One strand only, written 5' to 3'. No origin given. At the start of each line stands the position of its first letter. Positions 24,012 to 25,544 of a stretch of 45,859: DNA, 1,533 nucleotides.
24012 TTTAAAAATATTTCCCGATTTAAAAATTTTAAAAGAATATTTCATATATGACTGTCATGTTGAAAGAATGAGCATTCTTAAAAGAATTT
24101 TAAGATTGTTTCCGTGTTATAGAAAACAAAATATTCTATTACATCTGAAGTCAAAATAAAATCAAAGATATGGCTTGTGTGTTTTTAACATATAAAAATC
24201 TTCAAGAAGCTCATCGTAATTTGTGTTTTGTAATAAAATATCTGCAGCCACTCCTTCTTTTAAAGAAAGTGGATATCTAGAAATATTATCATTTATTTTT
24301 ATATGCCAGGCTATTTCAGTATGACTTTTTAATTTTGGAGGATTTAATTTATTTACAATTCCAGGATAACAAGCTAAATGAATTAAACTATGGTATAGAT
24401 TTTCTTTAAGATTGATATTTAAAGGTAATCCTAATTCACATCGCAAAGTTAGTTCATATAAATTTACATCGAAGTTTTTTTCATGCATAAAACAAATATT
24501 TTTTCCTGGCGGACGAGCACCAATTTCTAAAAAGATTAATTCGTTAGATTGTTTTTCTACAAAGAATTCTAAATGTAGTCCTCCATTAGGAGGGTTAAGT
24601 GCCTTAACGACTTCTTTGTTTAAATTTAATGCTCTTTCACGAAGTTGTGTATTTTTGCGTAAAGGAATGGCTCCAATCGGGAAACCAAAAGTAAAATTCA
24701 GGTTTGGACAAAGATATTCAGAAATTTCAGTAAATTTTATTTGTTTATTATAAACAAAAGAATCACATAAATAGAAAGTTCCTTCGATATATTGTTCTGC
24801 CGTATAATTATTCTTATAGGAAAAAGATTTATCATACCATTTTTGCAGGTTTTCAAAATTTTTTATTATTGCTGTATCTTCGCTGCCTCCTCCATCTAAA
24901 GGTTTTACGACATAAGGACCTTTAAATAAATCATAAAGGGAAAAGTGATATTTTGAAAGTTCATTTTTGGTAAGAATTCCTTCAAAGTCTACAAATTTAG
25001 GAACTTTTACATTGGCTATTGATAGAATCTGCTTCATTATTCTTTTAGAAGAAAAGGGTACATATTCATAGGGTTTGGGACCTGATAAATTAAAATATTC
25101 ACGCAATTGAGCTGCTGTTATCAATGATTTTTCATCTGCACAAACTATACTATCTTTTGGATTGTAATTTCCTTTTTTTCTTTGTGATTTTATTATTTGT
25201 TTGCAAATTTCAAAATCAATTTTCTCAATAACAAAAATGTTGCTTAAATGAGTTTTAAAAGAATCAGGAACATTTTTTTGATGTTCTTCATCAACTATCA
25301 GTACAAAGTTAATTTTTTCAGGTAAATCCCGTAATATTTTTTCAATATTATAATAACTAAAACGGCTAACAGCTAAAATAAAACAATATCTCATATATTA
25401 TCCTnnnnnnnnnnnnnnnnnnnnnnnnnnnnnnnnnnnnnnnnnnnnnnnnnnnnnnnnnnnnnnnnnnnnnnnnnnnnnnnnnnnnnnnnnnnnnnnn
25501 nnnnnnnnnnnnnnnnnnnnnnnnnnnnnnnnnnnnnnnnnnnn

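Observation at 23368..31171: Compact 7-gene cluster for an unknown small molecule in a chlamydia-like genome (top candidate for a novel system)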

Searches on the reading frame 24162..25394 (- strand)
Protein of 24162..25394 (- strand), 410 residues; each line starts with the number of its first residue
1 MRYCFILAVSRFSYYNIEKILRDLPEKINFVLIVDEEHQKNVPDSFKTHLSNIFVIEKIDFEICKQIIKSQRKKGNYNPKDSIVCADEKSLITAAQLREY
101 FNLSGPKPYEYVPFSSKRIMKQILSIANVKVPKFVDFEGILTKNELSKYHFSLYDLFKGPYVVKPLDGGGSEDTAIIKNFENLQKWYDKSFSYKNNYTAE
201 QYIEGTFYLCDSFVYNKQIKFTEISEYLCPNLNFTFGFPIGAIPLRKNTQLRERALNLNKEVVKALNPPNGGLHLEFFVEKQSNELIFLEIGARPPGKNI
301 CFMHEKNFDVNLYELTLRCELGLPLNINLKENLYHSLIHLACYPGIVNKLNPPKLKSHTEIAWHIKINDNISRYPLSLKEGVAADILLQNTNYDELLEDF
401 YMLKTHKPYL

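Call 4: search_protein_families(library=pfam, proteins=[window:24162-25394:-], max_evalue=0.01)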
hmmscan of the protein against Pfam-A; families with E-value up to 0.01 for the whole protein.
window:24162-25394:- (410 aa): 3 families
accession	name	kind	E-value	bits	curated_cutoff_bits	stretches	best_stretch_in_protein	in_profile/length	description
PF02655.19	ATP-grasp_3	-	8.3e-08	32.9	23.2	1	115-297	2-159/160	ATP-grasp domain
PF13535.11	ATP-grasp_4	-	0.00035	20.6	27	1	175-295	33-152/160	ATP-grasp domain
PF07478.18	Dala_Dala_lig_C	-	0.0021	18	24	1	127-207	5-85/204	D-ala D-ala ligase C-terminus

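Call 5: search_protein_families(library=ncbifam, proteins=[window:24162-25394:-], max_evalue=0.01)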
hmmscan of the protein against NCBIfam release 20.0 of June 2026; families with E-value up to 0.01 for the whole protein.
window:24162-25394:- (410 aa): 13 families
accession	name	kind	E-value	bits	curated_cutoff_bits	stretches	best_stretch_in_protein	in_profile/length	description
NF002378.0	PRK01372.1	subfamily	2.8e-08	32.9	243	1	117-226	101-201/305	D-alanine--D-alanine ligase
NF002527.0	PRK01966.1-3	equivalog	4.6e-08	32.6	310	1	114-234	116-232/332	D-alanine--D-alanine ligase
TIGR01205.1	D_ala_D_alaTIGR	subfamily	5.7e-08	32.1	245.65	1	117-295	107-287/318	D-alanine--D-alanine ligase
NF053643.1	Ddl_archaea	equivalog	2.8e-06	26.5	500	1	117-298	107-275/367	putative pseudomurein biosynthesis ATP-grasp protein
NF005543.0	PRK07206.1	subfamily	1.9e-05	23.5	302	1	116-298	108-291/416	hypothetical protein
NF006766.0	PRK09288.1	equivalog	0.00017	20.5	339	1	160-331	151-320/396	formate-dependent phosphoribosylglycinamide formyltransferase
TIGR03909.1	pyrrolys_PylC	equivalog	0.00035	19.4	248.3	1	159-298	125-256/374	3-methylornithine--L-lysine ligase PylC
NF009403.0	PRK12767.1-2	equivalog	0.00047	19.4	286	0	156-213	141-194/342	carbamoyl phosphate synthase-like protein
NF002563.0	PRK02186.1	subfamily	0.0011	17.3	625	1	159-335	143-317/890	argininosuccinate lyase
TIGR02068.2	cya_phycin_syn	equivalog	0.002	16.2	850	1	116-208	213-299/862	cyanophycin synthetase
NF000091.3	D_ala_D_ser_VanG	exception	0.0039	16.1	495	1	117-227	136-241/344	D-alanine--D-serine ligase VanG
NF009402.0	PRK12767.1-1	equivalog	0.004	16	218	1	160-204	150-194/329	carbamoyl phosphate synthase-like protein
NF011170.0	PRK14572.1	equivalog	0.0047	16.1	489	1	121-221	135-234/351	D-alanyl-alanine synthetase A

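Call 13: search_solved_structures(query=window:24162-25394:-, max_evalue=0.1)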
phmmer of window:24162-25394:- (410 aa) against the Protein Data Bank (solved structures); distinct sequences matched with E-value up to 0.1: 2.
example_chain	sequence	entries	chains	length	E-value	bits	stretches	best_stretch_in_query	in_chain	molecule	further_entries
4wd3_A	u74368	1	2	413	1.4e-20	76.9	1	52-352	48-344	L-amino acid ligase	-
3r23_A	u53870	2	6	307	0.00035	22.9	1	116-224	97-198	D-alanine--D-alanine ligase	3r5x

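Call 34: find_homologous_proteins(query=window:24162-25394:-, max_evalue=0.00001)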
Query window:24162-25394:- (410 aa): 18 proteins with E <= 0.00001 among 5832 candidates.
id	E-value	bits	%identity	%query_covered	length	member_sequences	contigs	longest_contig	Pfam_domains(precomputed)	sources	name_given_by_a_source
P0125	7.1e-277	936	100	100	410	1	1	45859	PF02655.20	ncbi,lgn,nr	ncbi:MAG: ATP-grasp domain-containing protein [Parachlamydiales bacterium]|nr:ATP-grasp domain-conta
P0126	1.0e-143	497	56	100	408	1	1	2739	PF13535.12,PF02655.20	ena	-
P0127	4.7e-143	495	55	100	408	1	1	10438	PF13535.12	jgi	jgi:hypothetical protein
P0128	2.1e-138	480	54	100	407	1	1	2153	PF13535.12,PF02655.20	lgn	-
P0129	3.4e-138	479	53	100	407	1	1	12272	PF02655.20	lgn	-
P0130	8.8e-124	432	48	100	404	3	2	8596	PF13535.12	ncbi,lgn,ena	-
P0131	6.4e-119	416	47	100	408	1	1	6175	PF13535.12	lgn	-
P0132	3.8e-113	397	46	100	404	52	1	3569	PF13535.12,PF02655.20,PF07478.19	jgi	-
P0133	4.6e-112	393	45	100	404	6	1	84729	PF13535.12,PF02655.20,PF07478.19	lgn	-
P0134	7.6e-110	386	45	100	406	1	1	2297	PF13535.12,PF07478.19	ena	-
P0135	2.7e-104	368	47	100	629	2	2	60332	PF13847.13,PF13489.13,PF13649.13,PF01209.25,PF08241.19,PF08242.19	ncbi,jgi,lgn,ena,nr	ncbi:MAG: hypothetical protein COT84_01570 [Chlamydiae bacterium CG10_big_fil_rev_8_21_14_0_10_35_9]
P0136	1.1e-102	362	45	100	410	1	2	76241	-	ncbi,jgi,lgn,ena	-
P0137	1.2e-102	362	43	100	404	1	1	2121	PF13535.12,PF02655.20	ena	-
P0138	1.2e-99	352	42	100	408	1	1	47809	PF02655.20,PF07478.19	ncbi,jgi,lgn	-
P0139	4.9e-99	350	43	100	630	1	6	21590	PF13847.13,PF13489.13,PF13535.12,PF13649.13,PF08241.19,PF08242.19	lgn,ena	-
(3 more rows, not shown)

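Call 35: find_encoding_contigs(protein=P0133, flank=10000, max_places=1)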
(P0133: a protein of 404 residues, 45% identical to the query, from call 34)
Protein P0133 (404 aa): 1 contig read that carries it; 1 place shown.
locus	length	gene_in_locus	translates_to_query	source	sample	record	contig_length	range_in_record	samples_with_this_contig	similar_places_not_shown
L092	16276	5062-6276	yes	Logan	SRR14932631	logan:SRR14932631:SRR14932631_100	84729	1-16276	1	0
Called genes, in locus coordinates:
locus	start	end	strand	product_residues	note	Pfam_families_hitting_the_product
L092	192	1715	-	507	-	PF07690:MFS_1, PF00854:PTR2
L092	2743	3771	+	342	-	PF02812:ELFV_dehydrog_N, PF00208:ELFV_dehydrog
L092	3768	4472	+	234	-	PF00464:SHMT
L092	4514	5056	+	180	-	PF00464:SHMT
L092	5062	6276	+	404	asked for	PF02655:ATP-grasp_3 (weak), PF07478:Dala_Dala_lig_C (weak), PF13535:ATP-grasp_4 (weak)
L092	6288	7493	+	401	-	PF05977:MFS_3, PF07690:MFS_1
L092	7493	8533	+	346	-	PF00501:AMP-binding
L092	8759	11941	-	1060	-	PF00133:tRNA-synt_1, PF09334:tRNA-synt_1g, PF08264:Anticodon_1, PF19302:DUF5915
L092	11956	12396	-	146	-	-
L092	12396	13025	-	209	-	PF08511:COQ9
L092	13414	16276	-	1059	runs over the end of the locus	PF00580:UvrD-helicase, PF13245:AAA_19, PF13361:UvrD_C, PF13538:UvrD_C_2 (faint), PF12705:PDDEXK_1 (weak)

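Call 36: find_encoding_contigs(protein=P0138, flank=10000, max_places=1)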
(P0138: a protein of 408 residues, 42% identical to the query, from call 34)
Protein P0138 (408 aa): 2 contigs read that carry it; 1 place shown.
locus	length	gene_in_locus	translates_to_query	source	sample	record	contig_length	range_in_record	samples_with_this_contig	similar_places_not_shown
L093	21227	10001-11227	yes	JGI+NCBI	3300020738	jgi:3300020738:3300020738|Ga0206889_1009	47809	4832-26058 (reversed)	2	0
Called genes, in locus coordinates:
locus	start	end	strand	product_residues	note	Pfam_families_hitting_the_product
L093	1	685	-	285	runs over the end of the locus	PF00483:NTP_transferase, PF12804:NTP_transf_3 (weak)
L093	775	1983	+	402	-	PF04101:Glyco_tran_28_C (weak)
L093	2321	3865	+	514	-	-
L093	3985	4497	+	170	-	-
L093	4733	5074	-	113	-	-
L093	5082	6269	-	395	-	PF04085:MreC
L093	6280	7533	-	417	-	PF00155:Aminotran_1_2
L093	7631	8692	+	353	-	PF02812:ELFV_dehydrog_N, PF00208:ELFV_dehydrog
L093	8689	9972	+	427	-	PF00464:SHMT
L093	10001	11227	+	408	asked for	PF02655:ATP-grasp_3 (weak), PF07478:Dala_Dala_lig_C (faint)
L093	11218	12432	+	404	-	PF05977:MFS_3, PF07690:MFS_1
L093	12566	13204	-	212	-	PF13671:AAA_33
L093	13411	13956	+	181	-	PF01202:SKI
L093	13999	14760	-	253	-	PF05991:NYN_YacP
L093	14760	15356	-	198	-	PF01725:Ham1p_like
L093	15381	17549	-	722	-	PF27167:HTH_GRAD, PF03449:GreA_GreB_N, PF01272:GreA_GreB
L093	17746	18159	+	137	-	-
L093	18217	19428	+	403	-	PF13524:Glyco_trans_1_2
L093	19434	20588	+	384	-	PF13524:Glyco_trans_1_2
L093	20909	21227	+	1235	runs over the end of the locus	PF00023:Ank (faint), PF12796:Ank_2 (faint)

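Call 37: find_encoding_contigs(protein=P0129, flank=10000, max_places=1)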
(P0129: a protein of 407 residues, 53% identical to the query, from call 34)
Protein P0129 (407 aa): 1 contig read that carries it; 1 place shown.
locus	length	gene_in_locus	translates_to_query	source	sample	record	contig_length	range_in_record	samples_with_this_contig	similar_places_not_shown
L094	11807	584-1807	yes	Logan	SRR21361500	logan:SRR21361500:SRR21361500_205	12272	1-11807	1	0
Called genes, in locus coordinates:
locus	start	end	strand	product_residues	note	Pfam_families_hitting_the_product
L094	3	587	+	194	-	?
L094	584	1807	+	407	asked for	PF02655:ATP-grasp_3 (weak)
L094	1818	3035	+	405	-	PF00682:HMGL-like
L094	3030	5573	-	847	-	PF11924:IAT_beta (weak)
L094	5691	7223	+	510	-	PF00144:Beta-lactamase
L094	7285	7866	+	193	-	PF00156:Pribosyltran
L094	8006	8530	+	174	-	-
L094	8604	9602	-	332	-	PF09084:NMT1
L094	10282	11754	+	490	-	PF14401:RLAN, PF02655:ATP-grasp_3 (faint), PF07478:Dala_Dala_lig_C (weak), PF08443:RimK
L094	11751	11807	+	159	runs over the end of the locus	PF00583:Acetyltransf_1, PF13673:Acetyltransf_10, PF13508:Acetyltransf_7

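Call 38: find_encoding_contigs(protein=P0139, flank=10000, max_places=1)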
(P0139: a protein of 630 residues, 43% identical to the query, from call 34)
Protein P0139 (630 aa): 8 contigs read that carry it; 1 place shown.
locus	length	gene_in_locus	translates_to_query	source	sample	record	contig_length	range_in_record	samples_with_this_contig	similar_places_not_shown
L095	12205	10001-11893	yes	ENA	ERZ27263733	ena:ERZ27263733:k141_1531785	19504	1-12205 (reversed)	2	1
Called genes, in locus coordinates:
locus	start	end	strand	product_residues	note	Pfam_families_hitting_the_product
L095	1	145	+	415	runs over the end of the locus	PF13439:Glyco_transf_4, PF13579:Glyco_trans_4_4, PF00534:Glycos_transf_1, PF13692:Glyco_trans_1_4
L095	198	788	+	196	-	PF02397:Bac_transf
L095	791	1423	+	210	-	PF17836:PglD_N, PF25084:LbH_EIF2B, PF25087:GMPPB_C (weak), PF00132:Hexapep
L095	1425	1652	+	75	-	PF00132:Hexapep (weak)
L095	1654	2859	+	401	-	PF01041:DegT_DnrJ_EryC1, PF01212:Beta_elim_lyase (faint)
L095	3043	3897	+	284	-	PF02563:Poly_export, PF10531:SLBB (faint), PF22461:SLBB_2, PF18412:Wza_C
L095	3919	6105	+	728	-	PF02706:Wzz, PF23607:WZC_N, PF13807:GNVR, PF01656:CbiA (weak), PF13614:AAA_31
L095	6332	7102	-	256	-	PF02698:DUF218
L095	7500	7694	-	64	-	-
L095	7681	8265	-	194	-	PF06414:Zeta_toxin, PF13671:AAA_33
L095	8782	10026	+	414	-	PF00464:SHMT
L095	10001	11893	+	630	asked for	PF13535:ATP-grasp_4 (weak), PF13489:Methyltransf_23, PF08241:Methyltransf_11, PF08242:Methyltransf_12, PF13649:Methyltransf_25, PF13847:Methyltransf_31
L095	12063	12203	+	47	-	?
